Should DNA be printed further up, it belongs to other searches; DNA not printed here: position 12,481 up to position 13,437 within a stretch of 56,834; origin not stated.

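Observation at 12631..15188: Three-gene nucleic-acid repair cassette: SAM methyltransferase / RNA ligase / HD-Pnk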

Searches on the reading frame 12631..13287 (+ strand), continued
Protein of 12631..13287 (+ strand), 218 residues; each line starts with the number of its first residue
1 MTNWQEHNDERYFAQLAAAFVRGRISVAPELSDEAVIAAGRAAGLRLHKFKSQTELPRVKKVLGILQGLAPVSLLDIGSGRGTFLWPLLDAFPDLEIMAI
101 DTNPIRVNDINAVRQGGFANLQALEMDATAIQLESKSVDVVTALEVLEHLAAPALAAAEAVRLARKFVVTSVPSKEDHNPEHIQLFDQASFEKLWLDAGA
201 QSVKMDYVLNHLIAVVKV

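Call 60: find_homologous_proteins(query=P0125, max_evalue=1e-10)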
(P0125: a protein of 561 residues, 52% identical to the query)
Query P0125 (561 aa): 80 proteins with E <= 1e-10 among 8000 candidates.
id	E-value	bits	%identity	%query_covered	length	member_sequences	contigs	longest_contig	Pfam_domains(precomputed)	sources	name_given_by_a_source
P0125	0.0e+0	1254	100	100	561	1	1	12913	PF13847.13,PF13489.13,PF08003.18,PF18043.7,PF13649.13,PF09414.16,PF08241.19,PF08242.19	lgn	-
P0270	1.2e-182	627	56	98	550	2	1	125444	PF13847.13,PF13489.13,PF18043.7,PF13649.13,PF09414.16,PF08241.19,PF08242.19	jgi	jgi:Rnl2 family RNA ligase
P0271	4.7e-180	618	55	97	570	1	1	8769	PF13847.13,PF13489.13,PF18043.7,PF13649.13,PF09414.16,PF08241.19,PF08242.19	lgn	-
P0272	3.5e-176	605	56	98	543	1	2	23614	PF13847.13,PF13489.13,PF13649.13,PF09414.16,PF08241.19,PF08242.19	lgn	-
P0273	3.0e-175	602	55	97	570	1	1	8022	PF13847.13,PF13489.13,PF18043.7,PF13649.13,PF09414.16,PF08241.19,PF08242.19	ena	-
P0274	5.2e-174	598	54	97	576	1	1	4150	PF13847.13,PF13489.13,PF13649.13,PF09414.16,PF08241.19,PF08242.19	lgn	-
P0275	7.7e-174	598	53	98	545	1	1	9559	PF13847.13,PF13489.13,PF13649.13,PF09414.16,PF08241.19,PF08242.19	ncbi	-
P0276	2.4e-173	596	55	95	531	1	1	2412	PF13847.13,PF13489.13,PF18043.7,PF13649.13,PF09414.16,PF08241.19,PF08242.19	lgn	-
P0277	2.9e-173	596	54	98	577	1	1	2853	PF13847.13,PF13489.13,PF13649.13,PF09414.16,PF08241.19,PF08242.19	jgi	jgi:Rnl2 family RNA ligase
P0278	1.5e-172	593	53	98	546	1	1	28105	PF13847.13,PF13489.13,PF18043.7,PF13649.13,PF09414.16,PF08241.19,PF08242.19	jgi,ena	-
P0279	1.8e-172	593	53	98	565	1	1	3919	PF07021.19,PF13847.13,PF13489.13,PF13649.13,PF09414.16,PF08241.19,PF08242.19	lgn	-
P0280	3.6e-172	592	53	97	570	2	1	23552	PF13847.13,PF13489.13,PF18043.7,PF13649.13,PF09414.16,PF08241.19,PF08242.19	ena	-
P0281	1.2e-171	590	54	98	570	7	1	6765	PF13847.13,PF13489.13,PF13649.13,PF09414.16,PF00891.25,PF08241.19,PF08242.19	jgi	jgi:Rnl2 family RNA ligase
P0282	7.2e-170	584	54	98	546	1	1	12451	PF13489.13,PF18043.7,PF13649.13,PF09414.16,PF08241.19,PF08242.19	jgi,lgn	jgi:Rnl2 family RNA ligase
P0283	2.3e-169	583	55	98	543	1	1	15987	PF07021.19,PF13847.13,PF13489.13,PF13649.13,PF09414.16,PF08241.19,PF08242.19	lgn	-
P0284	2.8e-169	582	53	98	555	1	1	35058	PF13847.13,PF13489.13,PF18043.7,PF13649.13,PF09414.16,PF08241.19,PF08242.19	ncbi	ncbi:MAG: RNA ligase family protein [Myxococcota bacterium]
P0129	3.4e-120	420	48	76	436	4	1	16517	PF13847.13,PF13489.13,PF13649.13,PF08241.19,PF08242.19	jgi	-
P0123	7.2e-85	304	53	53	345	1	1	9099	PF13847.13,PF13489.13,PF13649.13,PF08241.19,PF08242.19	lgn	-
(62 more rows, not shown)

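Call 61: find_encoding_contigs(protein=P0270, flank=6000, max_places=2)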
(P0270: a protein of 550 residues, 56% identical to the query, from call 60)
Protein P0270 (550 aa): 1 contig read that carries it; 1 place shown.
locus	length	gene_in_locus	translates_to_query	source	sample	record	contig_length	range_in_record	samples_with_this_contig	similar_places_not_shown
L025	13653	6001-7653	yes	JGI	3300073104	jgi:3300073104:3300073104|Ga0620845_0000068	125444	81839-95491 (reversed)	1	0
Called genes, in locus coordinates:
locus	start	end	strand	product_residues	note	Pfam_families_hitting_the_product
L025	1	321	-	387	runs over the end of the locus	PF00144:Beta-lactamase, PF13354:Beta-lactamase2 (faint)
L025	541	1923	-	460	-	-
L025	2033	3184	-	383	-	-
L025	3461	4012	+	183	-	PF13474:SnoaL_3 (weak), PF14534:DUF4440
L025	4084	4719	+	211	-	PF03167:UDG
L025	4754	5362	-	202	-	-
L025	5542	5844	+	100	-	-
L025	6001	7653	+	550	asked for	PF09414:RNA_ligase, PF18043:T4_Rnl2_C (weak), PF13489:Methyltransf_23, PF13847:Methyltransf_31, PF08241:Methyltransf_11, PF08242:Methyltransf_12, PF13649:Methyltransf_25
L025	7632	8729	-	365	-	-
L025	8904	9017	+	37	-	-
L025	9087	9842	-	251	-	PF06314:ADC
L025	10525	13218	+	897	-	PF01326:PPDK_N, PF27448:Rph_4th, PF00391:PEP-utilizers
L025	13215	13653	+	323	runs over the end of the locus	-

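Call 62: find_encoding_contigs(protein=P0284, flank=6000, max_places=2)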
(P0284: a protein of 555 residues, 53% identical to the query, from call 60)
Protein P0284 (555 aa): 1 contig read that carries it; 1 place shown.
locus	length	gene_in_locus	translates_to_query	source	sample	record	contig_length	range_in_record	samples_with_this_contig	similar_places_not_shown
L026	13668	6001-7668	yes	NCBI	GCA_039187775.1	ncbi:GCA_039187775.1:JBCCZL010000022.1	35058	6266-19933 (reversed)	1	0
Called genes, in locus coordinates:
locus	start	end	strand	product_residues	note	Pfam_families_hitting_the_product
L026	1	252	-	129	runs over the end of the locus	-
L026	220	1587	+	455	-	PF25919:BSH_CusB (weak), PF25967:RND-MFP_C (faint), PF25975:CzcB_C, PF25989:YknX_C (weak)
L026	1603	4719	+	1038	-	PF00873:ACR_tran, PF03176:MMPL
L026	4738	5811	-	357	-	-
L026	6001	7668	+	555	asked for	PF09414:RNA_ligase, PF18043:T4_Rnl2_C (weak), PF13489:Methyltransf_23, PF08241:Methyltransf_11, PF08242:Methyltransf_12, PF13649:Methyltransf_25, PF13847:Methyltransf_31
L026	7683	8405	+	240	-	PF09414:RNA_ligase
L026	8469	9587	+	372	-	PF01966:HD, PF13671:AAA_33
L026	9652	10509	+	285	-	PF13174:TPR_6 (faint), PF13176:TPR_7 (faint), PF13181:TPR_8 (faint), PF13371:TPR_9 (faint), PF13432:TPR_16 (weak), PF00515:TPR_1, PF07719:TPR_2 (weak), PF13432:TPR_16, +6 more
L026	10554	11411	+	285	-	-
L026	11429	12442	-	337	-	-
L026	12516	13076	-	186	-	PF00440:TetR_N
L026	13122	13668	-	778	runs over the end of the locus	PF02687:FtsX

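Call 67: find_related_loci(query=A5, collection=metagenome_contigs, flank=5000)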
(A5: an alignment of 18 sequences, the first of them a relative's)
Query A5 (207 aa) in metagenome_contigs; peptide patterns used: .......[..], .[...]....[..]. (x = any residue, [..] = any of these).
600 stretches matched a pattern (row limit reached: there are more); 349 encode a relative of the query (tblastn E <= 1e-3); the best 80 are kept; 80 distinct loci.
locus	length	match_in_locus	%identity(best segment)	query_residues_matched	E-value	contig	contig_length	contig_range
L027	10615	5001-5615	61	1-205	3e-92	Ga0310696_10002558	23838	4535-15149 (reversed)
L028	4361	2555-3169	62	1-205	7e-92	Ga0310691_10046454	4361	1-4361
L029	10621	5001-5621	62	1-207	3e-91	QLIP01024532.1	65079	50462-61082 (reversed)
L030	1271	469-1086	63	1-206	1e-97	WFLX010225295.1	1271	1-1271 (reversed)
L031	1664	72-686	61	1-205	9e-96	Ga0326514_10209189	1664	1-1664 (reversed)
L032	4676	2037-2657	60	1-207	4e-90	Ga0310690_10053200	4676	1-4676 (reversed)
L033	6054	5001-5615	62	1-205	4e-90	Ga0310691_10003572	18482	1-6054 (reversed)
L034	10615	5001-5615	62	1-205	9e-90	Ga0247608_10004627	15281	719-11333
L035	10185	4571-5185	59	1-205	8e-90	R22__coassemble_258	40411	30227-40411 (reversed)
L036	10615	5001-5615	61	1-205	3e-89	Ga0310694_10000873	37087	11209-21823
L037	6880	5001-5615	62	1-205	2e-89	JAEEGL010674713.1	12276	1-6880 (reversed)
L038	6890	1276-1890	61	1-205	7e-89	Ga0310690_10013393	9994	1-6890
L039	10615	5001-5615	61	1-205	4e-89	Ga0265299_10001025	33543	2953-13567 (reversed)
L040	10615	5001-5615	60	1-205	2e-88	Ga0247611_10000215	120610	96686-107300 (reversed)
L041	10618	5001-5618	60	1-206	2e-88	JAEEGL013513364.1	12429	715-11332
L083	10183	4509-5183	43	3-205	2e-53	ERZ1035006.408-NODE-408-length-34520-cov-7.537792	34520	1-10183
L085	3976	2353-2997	43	2-207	5e-53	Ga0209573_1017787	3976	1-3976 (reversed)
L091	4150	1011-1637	42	1-206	3e-51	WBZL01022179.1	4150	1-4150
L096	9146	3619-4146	47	27-205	3e-51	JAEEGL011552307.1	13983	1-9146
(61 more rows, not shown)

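Call 81: search_protein_families(library=pfam, proteins=[L027:771-3335:+, L027:8230-9843:+, L096:1770-3398:-, L029:2642-3544:-, L083:8416-9930:+, L027:3976-4998:+, L085:3024-3976:+, L091:1654-2676:+], max_evalue=0.0001)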
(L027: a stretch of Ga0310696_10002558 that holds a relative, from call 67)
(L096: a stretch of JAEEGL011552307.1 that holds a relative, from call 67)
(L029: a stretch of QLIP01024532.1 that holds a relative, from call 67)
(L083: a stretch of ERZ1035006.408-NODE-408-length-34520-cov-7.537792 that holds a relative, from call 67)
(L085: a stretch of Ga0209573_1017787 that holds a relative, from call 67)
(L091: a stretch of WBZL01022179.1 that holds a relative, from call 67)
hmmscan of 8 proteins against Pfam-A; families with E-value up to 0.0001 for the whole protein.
L027:771-3335:+ (854 aa): 6 families
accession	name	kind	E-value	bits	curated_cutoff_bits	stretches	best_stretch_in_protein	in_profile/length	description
PF03747.19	ADP_ribosyl_GH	-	2.6e-97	326.4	26.2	2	468-795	1-287/287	ADP-ribosylglycohydrolase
PF22784.1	PTP-SAK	-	8.7e-15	55.5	27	1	302-443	20-152/153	Swiss Army Knife protein, DSP-PTPase phosphatase domain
PF22785.1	Tc-R-P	-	4.1e-12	47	27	1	303-393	13-101/106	Polymorphic toxin system, DSP-PTPase phosphatase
PF22741.1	PTP-NADK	-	4.2e-08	33.2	27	1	305-395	40-131/163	DSP-PTPase phosphatase fused to NAD+ Kinase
PF00782.25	DSPc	-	1e-07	32.2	33.5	1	302-394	7-96/133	Dual specificity phosphatase, catalytic domain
PF00102.32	Y_phosphatase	-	7.4e-06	26.2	20.9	1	346-391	144-189/234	Protein-tyrosine phosphatase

L027:8230-9843:+ (537 aa): 3 families
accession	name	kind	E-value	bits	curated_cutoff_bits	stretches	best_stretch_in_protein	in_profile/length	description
PF01885.22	PTS_2-RNA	-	5e-41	141.1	26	1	5-163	2-176/177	RNA 2'-phosphotransferase, Tpt1 / KptA family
PF08010.17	Phage_30_3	-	3.3e-39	134.3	36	1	208-343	2-138/138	Bacteriophage protein GP30.3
PF00326.27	Peptidase_S9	-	3.1e-05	24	22.6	0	466-500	129-169/213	Prolyl oligopeptidase family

L096:1770-3398:- (542 aa): 0 families

L029:2642-3544:- (300 aa): 0 families

L083:8416-9930:+ (504 aa): 0 families

L027:3976-4998:+ (340 aa): 1 family
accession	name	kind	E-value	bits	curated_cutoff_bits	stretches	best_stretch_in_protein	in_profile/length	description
PF13306.12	LRR_5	-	3.6e-05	24.1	27.7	1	221-298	12-89/127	BspA type Leucine rich repeat region (6 copies)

L085:3024-3976:+ (317 aa): 2 families
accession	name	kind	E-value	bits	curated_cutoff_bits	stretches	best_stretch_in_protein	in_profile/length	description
PF09414.15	RNA_ligase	-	4.1e-25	89.3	27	1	182-316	2-156/171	RNA ligase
PF01844.29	HNH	-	1.7e-05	25.3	21.4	1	39-77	1-42/47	HNH endonuclease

L091:1654-2676:+ (340 aa): 2 families
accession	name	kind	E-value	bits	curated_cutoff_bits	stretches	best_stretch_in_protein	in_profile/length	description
PF09414.15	RNA_ligase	-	9.3e-30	104.4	27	1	163-315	2-171/171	RNA ligase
PF01844.29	HNH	-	2.3e-05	24.9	21.4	1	20-59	1-43/47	HNH endonuclease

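Call 85: search_dna_similar(query=window:12631-13287:+, collection=plasmids, mode=protein, max_evalue=1e-15, max_rows=25)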
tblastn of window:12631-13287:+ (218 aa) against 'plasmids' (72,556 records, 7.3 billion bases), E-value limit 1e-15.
No match.

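Call 86: search_dna_similar(query=window:12631-13287:+, collection=phages, mode=protein, max_evalue=1e-10, max_rows=25)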
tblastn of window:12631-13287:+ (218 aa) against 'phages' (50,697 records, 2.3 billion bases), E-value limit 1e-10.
No match.

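Call 93: search_protein_families(library=ncbifam, proteins=[P0201, P0198, P0125], max_evalue=0.01)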
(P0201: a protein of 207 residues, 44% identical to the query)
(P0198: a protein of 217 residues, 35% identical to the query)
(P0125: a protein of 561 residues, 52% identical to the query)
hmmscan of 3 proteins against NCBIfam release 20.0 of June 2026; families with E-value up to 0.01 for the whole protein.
P0201 (207 aa): 8 families
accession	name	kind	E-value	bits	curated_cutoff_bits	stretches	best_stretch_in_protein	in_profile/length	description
NF041255.1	mycofact_MftM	equivalog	8.7e-18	64.6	200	1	61-183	141-265/289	mycofactocin oligosaccharide methyltransferase MftM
TIGR02081.1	metW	equivalog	2.2e-07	30.6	189.5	1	51-162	7-110/194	methionine biosynthesis protein MetW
TIGR01983.1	UbiG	equivalog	1.1e-06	28.2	102.95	1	61-154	51-144/228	bifunctional 2-polyprenyl-6-hydroxyphenol methylase/3-demethylubiquinol 3-O-methyltransferase UbiG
TIGR02072.1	BioC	equivalog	1.3e-06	28.4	184.95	1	60-155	33-126/244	malonyl-ACP O-methyltransferase BioC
TIGR04074.1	bacter_Hen1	equivalog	0.00058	18.5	340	1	35-164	262-396/462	3' terminal RNA ribose 2'-O-methyltransferase Hen1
NF000069.1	16S_rRNA_Rmt_E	exception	0.0017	17.7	525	1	36-140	94-195/273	RmtE family 16S rRNA (guanine(1405)-N(7))-methyltransferase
NF045882.1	PLipidMtase_Leg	equivalog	0.0023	17.8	390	1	58-155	41-137/207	phospholipid N-methyltransferase PmtA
TIGR00138.1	rsmG_gidB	equivalog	0.0079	15.9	99.5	0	61-130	46-116/183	16S rRNA (guanine(527)-N(7))-methyltransferase RsmG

P0198 (217 aa): 29 families (the best 25 are shown)
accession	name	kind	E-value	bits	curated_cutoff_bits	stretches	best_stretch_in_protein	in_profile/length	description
NF041255.1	mycofact_MftM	equivalog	3.6e-15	56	200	1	68-186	137-255/289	mycofactocin oligosaccharide methyltransferase MftM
TIGR01983.1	UbiG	equivalog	2.9e-08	33.3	102.95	1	67-163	46-142/228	bifunctional 2-polyprenyl-6-hydroxyphenol methylase/3-demethylubiquinol 3-O-methyltransferase UbiG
TIGR02081.1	metW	equivalog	1e-07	31.7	189.5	1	73-174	16-111/194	methionine biosynthesis protein MetW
NF045882.1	PLipidMtase_Leg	equivalog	3.7e-07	30.2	390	1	73-185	45-156/207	phospholipid N-methyltransferase PmtA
TIGR01934.1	MenG_MenH_UbiE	subfamily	8.3e-07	28.5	158.35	1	70-167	39-136/223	ubiquinone/menaquinone biosynthesis methyltransferase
TIGR02072.1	BioC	equivalog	1.9e-06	27.9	184.95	1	65-165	26-125/244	malonyl-ACP O-methyltransferase BioC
TIGR04074.1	bacter_Hen1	equivalog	6.9e-06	24.8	340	1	58-176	270-397/462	3' terminal RNA ribose 2'-O-methyltransferase Hen1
NF040539.1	AST_met_ArsM_2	exception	9.3e-06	25.7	240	1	64-166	50-157/262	putative arsinothricin biosynthesis methyltransferase ArsM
NF045667.1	MTase_DVU1556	equivalog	9.3e-06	25.2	155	1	72-163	24-110/213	DVU_1556 family methyltransferase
NF001244.0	PRK00216.1-5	equivalog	1.5e-05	24.4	216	1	69-166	47-147/236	bifunctional demethylmenaquinone methyltransferase/2-methoxy-6-polyprenyl-1,4-benzoquinol methylase UbiE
NF001242.0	PRK00216.1-3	equivalog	1.6e-05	24.5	351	1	71-165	71-168/258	bifunctional demethylmenaquinone methyltransferase/2-methoxy-6-polyprenyl-1,4-benzoquinol methylase UbiE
NF001240.0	PRK00216.1-1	equivalog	8.6e-05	21.7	378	1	74-164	67-160/251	bifunctional demethylmenaquinone methyltransferase/2-methoxy-6-polyprenyl-1,4-benzoquinol methylase UbiE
NF008992.0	PRK12335.1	equivalog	0.00016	20.9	303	1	49-140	101-189/289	SAM-dependent methyltransferase TehB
NF001243.0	PRK00216.1-4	equivalog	0.00023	20.6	235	1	73-164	50-143/237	demethylmenaquinone methyltransferase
TIGR00138.1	rsmG_gidB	equivalog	0.00026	20.7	99.5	1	48-159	30-135/183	16S rRNA (guanine(527)-N(7))-methyltransferase RsmG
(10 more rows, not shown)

P0125 (561 aa): 17 families
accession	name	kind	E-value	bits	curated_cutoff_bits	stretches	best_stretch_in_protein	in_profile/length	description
TIGR02307.1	RNA_lig_RNL2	equivalog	1e-38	133.7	197.15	1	31-334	26-319/326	RNA ligase, Rnl2 family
NF041255.1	mycofact_MftM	equivalog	1.2e-15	57.6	200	1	399-526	138-267/289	mycofactocin oligosaccharide methyltransferase MftM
NF011650.0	PRK15068.1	equivalog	2.5e-08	33.2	209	1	390-485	112-208/324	tRNA 5-methoxyuridine(34)/uridine 5-oxyacetic acid(34) synthase CmoB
TIGR01983.1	UbiG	equivalog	4.4e-08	32.7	102.95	1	397-493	46-142/228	bifunctional 2-polyprenyl-6-hydroxyphenol methylase/3-demethylubiquinol 3-O-methyltransferase UbiG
TIGR00452.1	TIGR00452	equivalog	9.8e-08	31.2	275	1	390-485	107-202/316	tRNA 5-methoxyuridine(34)/uridine 5-oxyacetic acid(34) synthase CmoB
NF045667.1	MTase_DVU1556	equivalog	1.2e-07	31.4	155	1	390-495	12-112/213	DVU_1556 family methyltransferase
TIGR02072.1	BioC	equivalog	3.9e-06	26.8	184.95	1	392-503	23-135/244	malonyl-ACP O-methyltransferase BioC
TIGR04074.1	bacter_Hen1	equivalog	9.5e-06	24.4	340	1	382-490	264-378/462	3' terminal RNA ribose 2'-O-methyltransferase Hen1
TIGR01934.1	MenG_MenH_UbiE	subfamily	3.5e-05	23.2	158.35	1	392-495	31-134/223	ubiquinone/menaquinone biosynthesis methyltransferase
NF004452.0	PRK05785.1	equivalog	0.00016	21.2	207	1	400-502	51-146/228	hypothetical protein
NF001241.0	PRK00216.1-2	equivalog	0.00021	21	327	1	449-502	94-149/231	demethylmenaquinone methyltransferase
NF040539.1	AST_met_ArsM_2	exception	0.00046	20.1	240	1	390-494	46-155/262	putative arsinothricin biosynthesis methyltransferase ArsM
TIGR02081.1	metW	equivalog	0.00054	19.6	189.5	1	402-506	15-113/194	methionine biosynthesis protein MetW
NF047649.1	MTase_UXPK_star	exception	0.0025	16.9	460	1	404-494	81-173/283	methyltransferase/UXPK-star double selenoprotein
TIGR03534.1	RF_mod_PrmC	equivalog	0.0075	15.7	199.1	0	389-470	77-159/253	peptide chain release factor N(5)-glutamine methyltransferase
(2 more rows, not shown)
